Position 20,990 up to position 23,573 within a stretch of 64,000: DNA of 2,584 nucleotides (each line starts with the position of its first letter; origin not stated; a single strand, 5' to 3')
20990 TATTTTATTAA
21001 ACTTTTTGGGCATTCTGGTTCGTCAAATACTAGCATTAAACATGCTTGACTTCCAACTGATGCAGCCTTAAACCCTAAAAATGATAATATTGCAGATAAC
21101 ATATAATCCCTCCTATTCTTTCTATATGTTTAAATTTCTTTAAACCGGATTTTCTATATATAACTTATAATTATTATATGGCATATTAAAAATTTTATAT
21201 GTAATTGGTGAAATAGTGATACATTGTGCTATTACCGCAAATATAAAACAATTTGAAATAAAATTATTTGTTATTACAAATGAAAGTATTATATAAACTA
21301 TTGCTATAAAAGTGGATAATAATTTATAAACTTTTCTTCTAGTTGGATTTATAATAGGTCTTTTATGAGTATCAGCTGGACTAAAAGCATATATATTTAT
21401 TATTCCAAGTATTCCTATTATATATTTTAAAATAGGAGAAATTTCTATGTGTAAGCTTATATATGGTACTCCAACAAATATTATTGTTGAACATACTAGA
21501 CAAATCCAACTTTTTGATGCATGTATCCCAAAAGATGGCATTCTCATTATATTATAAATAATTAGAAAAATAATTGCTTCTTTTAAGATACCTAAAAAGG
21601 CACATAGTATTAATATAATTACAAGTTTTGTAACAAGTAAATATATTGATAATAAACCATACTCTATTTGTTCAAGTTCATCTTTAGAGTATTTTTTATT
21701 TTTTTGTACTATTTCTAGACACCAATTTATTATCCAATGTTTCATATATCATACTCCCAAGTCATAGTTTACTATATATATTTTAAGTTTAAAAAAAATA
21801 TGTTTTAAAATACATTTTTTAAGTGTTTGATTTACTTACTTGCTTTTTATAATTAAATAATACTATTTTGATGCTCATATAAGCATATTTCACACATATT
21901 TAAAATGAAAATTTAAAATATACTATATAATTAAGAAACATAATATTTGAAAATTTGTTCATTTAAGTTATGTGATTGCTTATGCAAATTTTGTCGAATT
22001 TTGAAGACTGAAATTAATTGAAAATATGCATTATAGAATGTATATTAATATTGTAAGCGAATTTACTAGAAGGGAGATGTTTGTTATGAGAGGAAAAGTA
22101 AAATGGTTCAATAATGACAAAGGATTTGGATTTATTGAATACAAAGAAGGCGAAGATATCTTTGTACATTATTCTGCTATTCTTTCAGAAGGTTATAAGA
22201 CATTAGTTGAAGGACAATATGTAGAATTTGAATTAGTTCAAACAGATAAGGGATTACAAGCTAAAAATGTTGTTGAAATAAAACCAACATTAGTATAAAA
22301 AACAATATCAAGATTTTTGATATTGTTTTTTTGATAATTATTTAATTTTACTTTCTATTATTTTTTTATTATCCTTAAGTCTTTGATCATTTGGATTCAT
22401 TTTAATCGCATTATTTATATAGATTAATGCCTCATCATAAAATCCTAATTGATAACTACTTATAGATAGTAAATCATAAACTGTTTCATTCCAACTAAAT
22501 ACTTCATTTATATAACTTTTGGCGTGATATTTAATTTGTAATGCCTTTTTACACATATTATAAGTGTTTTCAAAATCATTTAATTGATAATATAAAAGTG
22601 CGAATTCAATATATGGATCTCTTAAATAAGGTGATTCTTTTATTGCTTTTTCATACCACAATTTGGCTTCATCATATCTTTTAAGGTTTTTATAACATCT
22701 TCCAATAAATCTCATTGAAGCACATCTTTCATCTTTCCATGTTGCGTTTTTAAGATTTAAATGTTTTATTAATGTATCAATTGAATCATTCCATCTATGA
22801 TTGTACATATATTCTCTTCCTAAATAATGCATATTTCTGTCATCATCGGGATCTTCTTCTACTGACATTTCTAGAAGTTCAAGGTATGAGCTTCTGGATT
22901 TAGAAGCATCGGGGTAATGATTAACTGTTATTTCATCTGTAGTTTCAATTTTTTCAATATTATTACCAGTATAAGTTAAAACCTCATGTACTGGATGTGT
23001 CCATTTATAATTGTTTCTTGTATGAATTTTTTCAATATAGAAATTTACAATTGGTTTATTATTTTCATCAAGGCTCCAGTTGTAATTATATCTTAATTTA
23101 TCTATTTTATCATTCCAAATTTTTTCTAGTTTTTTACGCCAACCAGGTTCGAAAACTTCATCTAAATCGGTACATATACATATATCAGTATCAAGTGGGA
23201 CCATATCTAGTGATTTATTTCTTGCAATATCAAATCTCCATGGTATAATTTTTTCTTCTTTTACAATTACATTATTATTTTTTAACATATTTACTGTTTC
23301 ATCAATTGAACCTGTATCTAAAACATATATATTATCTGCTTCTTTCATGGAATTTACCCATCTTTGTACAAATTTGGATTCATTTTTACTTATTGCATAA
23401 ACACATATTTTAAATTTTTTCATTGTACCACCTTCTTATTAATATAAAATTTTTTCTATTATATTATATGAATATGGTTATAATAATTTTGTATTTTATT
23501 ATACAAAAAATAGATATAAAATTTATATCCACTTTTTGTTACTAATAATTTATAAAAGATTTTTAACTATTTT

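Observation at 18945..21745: Complete agr-type quorum-sensing locus (agrB-agrD convergent with a LytTR regulator and AgrC-like kinase) with a new AIP candidate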

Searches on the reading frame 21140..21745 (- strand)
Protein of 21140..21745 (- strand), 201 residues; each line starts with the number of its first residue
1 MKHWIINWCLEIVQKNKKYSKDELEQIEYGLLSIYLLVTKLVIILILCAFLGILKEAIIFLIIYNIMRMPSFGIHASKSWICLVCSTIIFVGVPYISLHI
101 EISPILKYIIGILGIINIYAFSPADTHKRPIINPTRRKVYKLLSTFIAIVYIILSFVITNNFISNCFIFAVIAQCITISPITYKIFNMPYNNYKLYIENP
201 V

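Call 3: search_protein_families(library=pfam, proteins=[window:21140-21745:-], max_evalue=0.1)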
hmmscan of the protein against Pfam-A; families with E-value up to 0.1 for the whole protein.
window:21140-21745:- (201 aa): 1 family
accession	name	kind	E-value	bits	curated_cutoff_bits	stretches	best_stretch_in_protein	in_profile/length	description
PF04647.20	AgrB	-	9.4e-34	116.8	23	1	11-178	6-185/185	Accessory gene regulator B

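Call 4: search_protein_families(library=ncbifam, proteins=[window:21140-21745:-], max_evalue=0.1)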
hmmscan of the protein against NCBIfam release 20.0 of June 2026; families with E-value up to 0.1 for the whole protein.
window:21140-21745:- (201 aa): 1 family
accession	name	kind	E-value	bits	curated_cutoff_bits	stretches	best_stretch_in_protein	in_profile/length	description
NF002210.0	PRK01100.1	equivalog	5.1e-34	117.8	282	1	11-196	17-205/210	accessory gene regulator ArgB-like protein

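Call 5: list_cluster_members(proteins=[window:21140-21745:-, window:20989-21102:-, window:18945-19655:+, window:18918-19655:+, window:19648-20958:+, window:16242-18851:+, window:22338-23423:-])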
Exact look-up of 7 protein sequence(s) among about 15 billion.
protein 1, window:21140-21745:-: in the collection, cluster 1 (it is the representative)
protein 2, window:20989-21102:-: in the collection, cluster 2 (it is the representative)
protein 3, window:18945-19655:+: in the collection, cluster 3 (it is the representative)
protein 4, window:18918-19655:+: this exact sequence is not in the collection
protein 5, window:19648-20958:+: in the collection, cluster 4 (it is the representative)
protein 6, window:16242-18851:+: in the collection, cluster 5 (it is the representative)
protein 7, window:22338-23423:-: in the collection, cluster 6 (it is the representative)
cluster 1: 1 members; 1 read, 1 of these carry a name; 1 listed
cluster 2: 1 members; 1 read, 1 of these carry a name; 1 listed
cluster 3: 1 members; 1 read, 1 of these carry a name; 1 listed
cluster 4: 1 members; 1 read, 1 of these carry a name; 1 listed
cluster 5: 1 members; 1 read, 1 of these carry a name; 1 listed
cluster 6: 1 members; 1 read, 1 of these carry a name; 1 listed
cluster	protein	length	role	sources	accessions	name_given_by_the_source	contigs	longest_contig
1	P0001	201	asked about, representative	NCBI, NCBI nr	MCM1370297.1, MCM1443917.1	MAG: accessory gene regulator B family protein [Clostridium sp.] | accessory gene regulator B family protein [Clostridium sp.]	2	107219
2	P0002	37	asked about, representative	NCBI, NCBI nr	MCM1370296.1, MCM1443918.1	MAG: cyclic lactone autoinducer peptide [Clostridium sp.] | cyclic lactone autoinducer peptide [Clostridium sp.]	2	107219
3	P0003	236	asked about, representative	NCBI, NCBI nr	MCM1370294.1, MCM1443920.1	MAG: LytTR family DNA-binding domain-containing protein [Clostridium sp.] | LytTR family DNA-binding domain-containing protein [Clostridium sp.]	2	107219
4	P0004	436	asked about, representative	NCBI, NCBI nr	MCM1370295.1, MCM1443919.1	MAG: GHKL domain-containing protein [Clostridium sp.] | GHKL domain-containing protein [Clostridium sp.]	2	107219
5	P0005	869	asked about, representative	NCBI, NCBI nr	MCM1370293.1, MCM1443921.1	MAG: calcium-translocating P-type ATPase, PMCA-type [Clostridium sp.] | calcium-translocating P-type ATPase, PMCA-type [Clostridium sp.]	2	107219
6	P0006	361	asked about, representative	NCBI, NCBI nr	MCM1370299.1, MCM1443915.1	MAG: tetratricopeptide repeat protein [Clostridium sp.] | tetratricopeptide repeat protein [Clostridium sp.]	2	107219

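Call 7: find_related_loci(query=window:21140-21745:-, collection=genome_contigs, flank=5000)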
Query window:21140-21745:- (201 aa) in genome_contigs; peptide patterns used: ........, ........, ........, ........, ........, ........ (x = any residue, [..] = any of these).
599 stretches matched a pattern (row limit reached: there are more); 12 encode a relative of the query (tblastn E <= 1e-3); 12 distinct loci.
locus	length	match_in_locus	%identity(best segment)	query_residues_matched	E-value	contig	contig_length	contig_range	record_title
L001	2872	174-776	64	1-201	2e-85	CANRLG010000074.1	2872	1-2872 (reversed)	MAG: uncultured Clostridia bacterium isolate Lapin-011__bin86 genome assembly, contig: Lapin-011__NODE_50601_length_2872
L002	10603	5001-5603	62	1-201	5e-79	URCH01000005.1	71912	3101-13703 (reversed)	uncultured Tenericutes bacterium isolate UMGS872 genome assembly, contig: NODE_44_length_71912_cov_6.54408, whole genome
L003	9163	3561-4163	60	1-201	4e-70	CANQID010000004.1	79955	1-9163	MAG: uncultured Bacilli bacterium isolate Lapin-030__bin39 genome assembly, contig: Lapin-030__NODE_438_length_79955_cov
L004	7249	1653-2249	50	1-199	2e-57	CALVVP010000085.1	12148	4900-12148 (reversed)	MAG: uncultured Bacilli bacterium isolate E07__bin197 genome assembly, contig: E07__k127_3492262, whole genome shotgun s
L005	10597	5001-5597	52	1-199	4e-54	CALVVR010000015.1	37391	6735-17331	MAG: uncultured Bacilli bacterium isolate BRZ_PE__bin58 genome assembly, contig: BRZ_PE__NODE_1488_length_37391_cov_8.10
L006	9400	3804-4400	52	1-199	6e-54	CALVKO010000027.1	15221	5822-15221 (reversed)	MAG: uncultured Bacilli bacterium isolate BRZ_EG__bin97 genome assembly, contig: BRZ_EG__NODE_5421_length_15221_cov_17.4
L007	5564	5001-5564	53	1-188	8e-52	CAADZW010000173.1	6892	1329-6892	MAG TPA_asm: Bacilli bacterium, isolate HGM10873, WGS project CAADZW010000000 data, contig: ERS396376_74_k85_129865, who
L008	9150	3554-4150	56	1-199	2e-51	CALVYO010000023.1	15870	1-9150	MAG: uncultured Bacilli bacterium isolate BRZ_DM__bin25 genome assembly, contig: BRZ_DM__NODE_4917_length_15870_cov_7.10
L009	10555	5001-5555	46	12-196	9e-50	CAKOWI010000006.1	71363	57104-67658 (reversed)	MAG: uncultured Bacilli bacterium isolate REFINED_METABAT215_TOP10_CONTIGS_1500_ASSEMBLY_K77_MERGED__Hadza_MoBio_hadza-A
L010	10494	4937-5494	42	11-196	3e-46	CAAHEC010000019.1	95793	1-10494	MAG TPA_asm: Bacilli bacterium, isolate HGM10828, WGS project CAAHEC010000000 data, contig: SRS820626_38_k75_167473, who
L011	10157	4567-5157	46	1-196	1e-42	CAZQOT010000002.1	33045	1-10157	MAG TPA_asm: uncultured Muribaculaceae bacterium isolate SRP192927_co2_36 genome assembly, contig: NODE_1647_length_3304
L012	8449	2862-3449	36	1-196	4e-33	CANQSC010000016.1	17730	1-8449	MAG: uncultured Bacilli bacterium isolate Lapin-032__bin41 genome assembly, contig: Lapin-032__NODE_4737_length_17730_co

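Call 18: search_solved_structures(query=window:21140-21745:-, max_evalue=1, show_alignments=2)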
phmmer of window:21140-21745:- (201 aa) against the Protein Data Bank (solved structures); distinct sequences matched with E-value up to 1: 0.

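Call 29: find_homologous_proteins(query=window:21140-21745:-, max_evalue=0.00001)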
Query window:21140-21745:- (201 aa): 399 proteins with E <= 0.00001 among 593 candidates; the best 120 are listed.
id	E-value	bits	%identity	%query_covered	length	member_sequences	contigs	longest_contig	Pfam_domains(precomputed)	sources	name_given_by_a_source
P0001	2.1e-123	428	100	100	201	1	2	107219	PF04647.21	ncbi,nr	ncbi:MAG: accessory gene regulator B family protein [Clostridium sp.]|nr:accessory gene regulator B 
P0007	1.1e-79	285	64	100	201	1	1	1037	PF04647.21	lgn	-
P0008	4.9e-78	280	63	99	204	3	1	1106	PF04647.21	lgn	-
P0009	1.7e-77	278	63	100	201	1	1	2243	PF04647.21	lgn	-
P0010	2.0e-77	278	64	100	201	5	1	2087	PF04647.21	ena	-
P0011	2.5e-77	277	64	100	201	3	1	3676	PF04647.21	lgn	-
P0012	2.1e-75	271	61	100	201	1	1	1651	PF04647.21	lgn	-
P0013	3.2e-73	264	62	100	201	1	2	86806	PF04647.21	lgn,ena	-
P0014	4.8e-73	263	60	100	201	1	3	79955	PF04647.21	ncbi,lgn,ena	-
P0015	1.3e-72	262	62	99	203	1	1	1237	PF04647.21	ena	-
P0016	2.8e-72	261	63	99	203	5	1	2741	PF04647.21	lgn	-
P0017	3.1e-71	257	62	99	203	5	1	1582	PF04647.21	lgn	-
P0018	4.3e-71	257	61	100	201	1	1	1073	PF04647.21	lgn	-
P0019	8.1e-71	256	62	99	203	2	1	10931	PF04647.21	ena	-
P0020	1.2e-70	255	63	99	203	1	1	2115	PF04647.21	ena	-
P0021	1.3e-70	255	62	100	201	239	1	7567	PF04647.21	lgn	-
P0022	1.8e-70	255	63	99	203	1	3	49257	PF04647.21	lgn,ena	-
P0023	2.3e-70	255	63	99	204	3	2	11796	PF04647.21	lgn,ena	-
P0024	3.5e-70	254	61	99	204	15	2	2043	PF04647.21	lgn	-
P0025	5.7e-70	253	63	99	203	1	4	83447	PF04647.21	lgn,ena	-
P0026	9.7e-70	253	61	99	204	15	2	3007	PF04647.21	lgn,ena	-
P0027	9.9e-70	253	60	99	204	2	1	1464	PF04647.21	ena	-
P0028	1.2e-69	252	62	99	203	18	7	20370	PF04647.21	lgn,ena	-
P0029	1.2e-69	252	62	100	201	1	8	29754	PF04647.21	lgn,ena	-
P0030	1.5e-69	252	62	99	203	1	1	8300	PF04647.21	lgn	-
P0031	2.3e-69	251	61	100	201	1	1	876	PF04647.21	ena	-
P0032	2.8e-69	251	59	98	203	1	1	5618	PF04647.21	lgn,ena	-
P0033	4.9e-69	250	61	99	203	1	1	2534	PF04647.21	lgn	-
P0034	5.7e-69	250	60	99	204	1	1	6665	PF04647.21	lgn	-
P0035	6.2e-69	250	60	99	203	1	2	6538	PF04647.21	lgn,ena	-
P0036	7.0e-69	250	58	98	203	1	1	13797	PF04647.21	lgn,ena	-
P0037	8.2e-69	250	62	99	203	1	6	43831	PF04647.21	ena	-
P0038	8.4e-69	249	56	98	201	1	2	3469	PF04647.21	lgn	-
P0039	9.1e-69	249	61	99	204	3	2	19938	PF04647.21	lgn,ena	-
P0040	1.1e-68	249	60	99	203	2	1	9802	PF04647.21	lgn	-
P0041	1.1e-68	249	61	99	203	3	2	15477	PF04647.21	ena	-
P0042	1.1e-68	249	60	99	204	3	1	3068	PF04647.21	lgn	-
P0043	1.1e-68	249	61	99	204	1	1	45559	PF04647.21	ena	-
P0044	1.2e-68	249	61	99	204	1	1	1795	PF04647.21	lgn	-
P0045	2.3e-68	248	59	98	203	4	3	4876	PF04647.21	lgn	-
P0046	2.7e-68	248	59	100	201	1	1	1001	PF04647.21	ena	-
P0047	3.6e-68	247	59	98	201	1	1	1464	PF04647.21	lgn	-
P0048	4.8e-68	247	59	99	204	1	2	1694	PF04647.21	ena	-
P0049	7.5e-68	246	58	99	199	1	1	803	PF04647.21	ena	-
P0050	9.0e-68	246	60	99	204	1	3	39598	PF04647.21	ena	-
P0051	9.0e-68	246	60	99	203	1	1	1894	PF04647.21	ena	-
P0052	1.1e-67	246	58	98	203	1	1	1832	PF04647.21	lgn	-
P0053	1.3e-67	246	59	99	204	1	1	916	PF04647.21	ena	-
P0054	1.6e-67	245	60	98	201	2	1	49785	PF04647.21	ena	-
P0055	1.6e-67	245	60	99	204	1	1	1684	PF04647.21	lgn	-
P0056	1.7e-67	245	57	98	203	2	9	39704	PF04647.21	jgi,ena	-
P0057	2.0e-67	245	60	99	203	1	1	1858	PF04647.21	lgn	-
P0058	2.4e-67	245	60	99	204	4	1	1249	PF04647.21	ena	-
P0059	2.4e-67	245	59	99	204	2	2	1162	PF04647.21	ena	-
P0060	2.6e-67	245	59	99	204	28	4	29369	PF04647.21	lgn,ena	-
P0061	3.2e-67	244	60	100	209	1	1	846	PF04647.21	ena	-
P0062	3.8e-67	244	62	91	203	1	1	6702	PF04647.21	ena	-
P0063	4.1e-67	244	59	99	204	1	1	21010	PF04647.21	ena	-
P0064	4.3e-67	244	60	99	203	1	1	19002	PF04647.21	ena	-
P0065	4.3e-67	244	60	99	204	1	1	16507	PF04647.21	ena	-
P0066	4.4e-67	244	58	99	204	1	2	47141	PF04647.21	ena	-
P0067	4.6e-67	244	61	98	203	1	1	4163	PF04647.21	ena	-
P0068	4.7e-67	244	60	99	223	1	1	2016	PF04647.21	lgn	-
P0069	5.0e-67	244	59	98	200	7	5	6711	PF04647.21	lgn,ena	-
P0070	5.1e-67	244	59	98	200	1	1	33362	PF04647.21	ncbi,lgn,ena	-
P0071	5.2e-67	244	60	99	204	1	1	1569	PF04647.21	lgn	-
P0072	5.6e-67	244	58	99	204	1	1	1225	PF04647.21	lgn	-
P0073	6.0e-67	243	57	98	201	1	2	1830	PF04647.21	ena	-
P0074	6.6e-67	243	56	98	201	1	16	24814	PF04647.21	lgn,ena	-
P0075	6.8e-67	243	56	98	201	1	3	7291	PF04647.21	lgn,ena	-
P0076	7.2e-67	243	56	98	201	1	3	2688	PF04647.21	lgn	-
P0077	7.4e-67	243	56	99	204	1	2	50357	PF04647.21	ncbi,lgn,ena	-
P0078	8.0e-67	243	56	98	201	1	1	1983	PF04647.21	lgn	-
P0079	8.1e-67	243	61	99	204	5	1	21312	PF04647.21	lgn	-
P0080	8.2e-67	243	56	98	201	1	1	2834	PF04647.21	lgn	-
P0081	8.4e-67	243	61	99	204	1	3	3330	PF04647.21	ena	-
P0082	8.6e-67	243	58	99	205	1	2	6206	PF04647.21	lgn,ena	-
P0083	9.3e-67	243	56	98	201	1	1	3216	PF04647.21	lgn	-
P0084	9.3e-67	243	56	98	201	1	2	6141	PF04647.21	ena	-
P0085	9.6e-67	243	56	98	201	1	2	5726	PF04647.21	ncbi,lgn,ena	-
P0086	1.1e-66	243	56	98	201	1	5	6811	PF04647.21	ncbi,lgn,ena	-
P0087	1.2e-66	242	58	98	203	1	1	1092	PF04647.21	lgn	-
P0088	1.4e-66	242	59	98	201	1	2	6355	PF04647.21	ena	-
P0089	1.4e-66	242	59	98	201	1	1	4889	PF04647.21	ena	-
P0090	1.4e-66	242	57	98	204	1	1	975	PF04647.21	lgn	-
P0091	1.5e-66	242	56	98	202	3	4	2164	PF04647.21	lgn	-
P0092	1.7e-66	242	59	98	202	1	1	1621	PF04647.21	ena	-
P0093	2.1e-66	242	59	99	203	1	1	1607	PF04647.21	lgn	-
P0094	2.2e-66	242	56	99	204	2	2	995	PF04647.21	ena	-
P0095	2.3e-66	242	57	99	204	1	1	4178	PF04647.21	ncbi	-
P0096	2.3e-66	241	59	99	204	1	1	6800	PF04647.21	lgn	-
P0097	2.8e-66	241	61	99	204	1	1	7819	PF04647.21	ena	-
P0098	3.6e-66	241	58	99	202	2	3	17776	PF04647.21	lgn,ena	-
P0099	3.6e-66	241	57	98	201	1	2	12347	PF04647.21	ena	-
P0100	4.0e-66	241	61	98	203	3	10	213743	PF04647.21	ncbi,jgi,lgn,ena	-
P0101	4.1e-66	241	58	98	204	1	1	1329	PF04647.21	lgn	-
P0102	4.5e-66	241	56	98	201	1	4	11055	PF04647.21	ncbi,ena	-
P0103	5.4e-66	240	58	99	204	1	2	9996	PF04647.21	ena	-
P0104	5.5e-66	240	55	98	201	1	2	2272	PF04647.21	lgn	-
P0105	5.7e-66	240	57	99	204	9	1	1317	PF04647.21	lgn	-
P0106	6.1e-66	240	59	99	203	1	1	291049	PF04647.21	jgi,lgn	jgi:accessory gene regulator B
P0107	6.3e-66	240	58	99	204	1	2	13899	PF04647.21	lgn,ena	-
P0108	6.5e-66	240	57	99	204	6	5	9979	PF04647.21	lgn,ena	-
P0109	6.7e-66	240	60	99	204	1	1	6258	PF04647.21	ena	-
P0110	6.7e-66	240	57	99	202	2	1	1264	PF04647.21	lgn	-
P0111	7.7e-66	240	58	99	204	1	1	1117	PF04647.21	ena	-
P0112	8.5e-66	240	55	98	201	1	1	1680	PF04647.21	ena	-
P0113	9.8e-66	239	57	99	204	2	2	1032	PF04647.21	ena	-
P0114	1.2e-65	239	55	99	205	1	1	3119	PF04647.21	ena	-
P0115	1.4e-65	239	59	99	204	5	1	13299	PF04647.21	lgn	-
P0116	1.9e-65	239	59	98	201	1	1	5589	PF04647.21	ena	-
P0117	2.0e-65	238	56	100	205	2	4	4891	PF04647.21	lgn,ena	-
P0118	2.4e-65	238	60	98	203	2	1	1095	PF04647.21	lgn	-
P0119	3.2e-65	238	57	99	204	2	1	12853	PF04647.21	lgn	-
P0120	3.3e-65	238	57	100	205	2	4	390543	PF04647.21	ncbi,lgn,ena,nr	ncbi:MAG: accessory gene regulator AgrB [Mycoplasmataceae bacterium]|nr:accessory gene regulator Agr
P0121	3.4e-65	238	57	99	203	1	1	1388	PF04647.21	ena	-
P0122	4.7e-65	237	59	99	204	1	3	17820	PF04647.21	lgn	-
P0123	4.8e-65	237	58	98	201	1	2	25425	PF04647.21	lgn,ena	-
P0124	5.0e-65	237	53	99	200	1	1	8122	PF04647.21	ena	-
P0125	5.6e-65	237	57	99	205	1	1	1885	PF04647.21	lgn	-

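Call 31: find_related_loci(query=A1, collection=metagenome_contigs, flank=3500)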
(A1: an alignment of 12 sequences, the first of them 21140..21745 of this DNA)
Query A1 (201 aa) in metagenome_contigs; peptide patterns used: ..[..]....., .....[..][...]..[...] (x = any residue, [..] = any of these).
202 stretches matched a pattern; 145 encode a relative of the query (tblastn E <= 1e-3); the best 80 are kept; 80 distinct loci.
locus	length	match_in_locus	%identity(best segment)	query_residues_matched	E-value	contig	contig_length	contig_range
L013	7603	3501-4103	63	1-201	9e-80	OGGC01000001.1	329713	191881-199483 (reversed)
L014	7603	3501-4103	63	1-201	2e-79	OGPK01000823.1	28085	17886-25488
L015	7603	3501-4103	62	1-201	3e-79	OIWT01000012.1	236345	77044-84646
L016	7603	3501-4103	62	1-201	3e-78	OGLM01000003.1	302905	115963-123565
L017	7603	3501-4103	62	1-201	2e-78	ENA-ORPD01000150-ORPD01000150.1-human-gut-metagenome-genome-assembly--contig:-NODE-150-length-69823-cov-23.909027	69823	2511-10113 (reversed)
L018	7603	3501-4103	62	1-201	4e-78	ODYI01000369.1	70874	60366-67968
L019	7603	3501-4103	62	1-201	1e-77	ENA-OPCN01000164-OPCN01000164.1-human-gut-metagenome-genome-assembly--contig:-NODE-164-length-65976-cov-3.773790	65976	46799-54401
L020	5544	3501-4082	62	1-194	3e-77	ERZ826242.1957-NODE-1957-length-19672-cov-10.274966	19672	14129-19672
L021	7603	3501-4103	62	1-201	1e-78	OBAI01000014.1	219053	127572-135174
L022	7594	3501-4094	62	1-198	1e-72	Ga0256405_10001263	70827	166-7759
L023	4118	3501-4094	57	1-198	1e-71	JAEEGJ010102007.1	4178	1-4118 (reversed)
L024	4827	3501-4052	56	1-201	5e-66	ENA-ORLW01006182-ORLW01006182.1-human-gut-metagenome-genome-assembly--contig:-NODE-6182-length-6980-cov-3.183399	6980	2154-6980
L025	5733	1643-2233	52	1-196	9e-66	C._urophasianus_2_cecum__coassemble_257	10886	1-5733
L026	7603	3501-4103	55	1-200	5e-65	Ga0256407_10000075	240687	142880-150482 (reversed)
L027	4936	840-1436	51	1-199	5e-64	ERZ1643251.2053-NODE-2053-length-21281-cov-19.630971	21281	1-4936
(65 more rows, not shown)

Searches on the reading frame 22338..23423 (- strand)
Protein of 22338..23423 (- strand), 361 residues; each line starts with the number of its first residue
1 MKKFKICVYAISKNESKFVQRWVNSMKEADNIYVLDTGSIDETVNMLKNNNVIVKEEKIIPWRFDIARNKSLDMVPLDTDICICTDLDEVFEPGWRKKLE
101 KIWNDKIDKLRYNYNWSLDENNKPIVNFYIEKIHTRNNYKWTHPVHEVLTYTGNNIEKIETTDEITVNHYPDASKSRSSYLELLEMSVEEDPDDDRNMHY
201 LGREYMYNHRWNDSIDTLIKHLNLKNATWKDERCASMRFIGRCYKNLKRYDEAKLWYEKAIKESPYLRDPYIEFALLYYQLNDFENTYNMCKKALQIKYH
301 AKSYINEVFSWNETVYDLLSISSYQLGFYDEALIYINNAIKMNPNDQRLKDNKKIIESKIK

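Call 27: search_protein_families(library=pfam, proteins=[window:22338-23423:-], max_evalue=0.001)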
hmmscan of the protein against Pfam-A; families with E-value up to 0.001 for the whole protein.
window:22338-23423:- (361 aa): 9 families
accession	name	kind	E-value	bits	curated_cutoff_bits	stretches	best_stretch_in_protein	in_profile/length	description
PF07719.23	TPR_2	-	3.1e-13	49.2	27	1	239-265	6-32/34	Tetratricopeptide repeat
PF13181.12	TPR_8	-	8.7e-11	41.5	25.7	1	240-265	7-32/34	Tetratricopeptide repeat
PF00515.34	TPR_1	-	3.4e-10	39.7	27.8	1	240-265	7-32/34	Tetratricopeptide repeat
PF13424.12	TPR_12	-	1.6e-06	28.7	30.1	0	200-261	8-72/77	Tetratricopeptide repeat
PF00535.33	Glycos_transf_2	-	2.2e-06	28.2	23.3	1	11-126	5-130/168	Glycosyl transferase family 2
PF13428.12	TPR_14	-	7e-06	26.7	23.5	0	241-275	8-42/44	Tetratricopeptide repeat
PF12895.13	ANAPC3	-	0.0002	22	27.2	0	248-295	3-51/82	Anaphase-promoting complex, cyclosome, subunit 3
PF13704.12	Glyco_tranf_2_4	-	0.0004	21.3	27.5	0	13-90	1-83/98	Glycosyl transferase family 2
PF14853.12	Fis1_TPR_C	-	0.0008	20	25.3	1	318-361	6-49/53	Fis1 C-terminal tetratricopeptide repeat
